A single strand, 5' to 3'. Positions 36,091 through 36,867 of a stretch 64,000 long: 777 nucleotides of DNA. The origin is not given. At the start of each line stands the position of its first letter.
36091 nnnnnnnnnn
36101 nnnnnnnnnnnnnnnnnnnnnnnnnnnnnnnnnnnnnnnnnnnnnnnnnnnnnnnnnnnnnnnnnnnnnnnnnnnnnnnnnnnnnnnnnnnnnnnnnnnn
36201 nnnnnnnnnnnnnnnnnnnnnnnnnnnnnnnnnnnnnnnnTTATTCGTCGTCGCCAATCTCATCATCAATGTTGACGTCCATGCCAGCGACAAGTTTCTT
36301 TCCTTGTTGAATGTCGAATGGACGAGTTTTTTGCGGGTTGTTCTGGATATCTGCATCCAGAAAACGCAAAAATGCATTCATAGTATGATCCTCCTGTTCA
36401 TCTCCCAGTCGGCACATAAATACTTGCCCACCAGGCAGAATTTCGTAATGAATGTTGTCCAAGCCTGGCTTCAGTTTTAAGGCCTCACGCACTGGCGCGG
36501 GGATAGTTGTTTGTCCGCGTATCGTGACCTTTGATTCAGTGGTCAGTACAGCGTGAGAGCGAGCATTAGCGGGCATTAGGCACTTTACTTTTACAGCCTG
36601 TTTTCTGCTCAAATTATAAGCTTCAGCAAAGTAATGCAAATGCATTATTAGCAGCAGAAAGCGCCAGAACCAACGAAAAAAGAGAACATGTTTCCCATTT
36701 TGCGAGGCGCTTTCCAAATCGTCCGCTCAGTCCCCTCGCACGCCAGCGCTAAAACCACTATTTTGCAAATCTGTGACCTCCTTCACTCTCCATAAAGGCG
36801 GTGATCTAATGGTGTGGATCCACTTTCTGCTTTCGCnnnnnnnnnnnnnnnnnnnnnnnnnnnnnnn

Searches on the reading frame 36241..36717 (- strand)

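Call 21: search_protein_families(proteins=[window:36241-36717:-], library=ncbifam, max_evalue=0.00001)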
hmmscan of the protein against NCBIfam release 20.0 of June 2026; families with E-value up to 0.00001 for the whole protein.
window:36241-36717:- (158 aa): 2 families
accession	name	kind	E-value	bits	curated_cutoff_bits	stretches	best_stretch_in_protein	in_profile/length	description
NF007429.0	PRK09974.1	equivalog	1.9e-49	166.3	125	1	48-158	1-113/114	type II toxin-antitoxin system PrlF family antitoxin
TIGR01439.1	lp_hng_hel_AbrB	domain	8e-06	25.5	28.3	0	62-85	2-25/44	transcriptional regulator, AbrB family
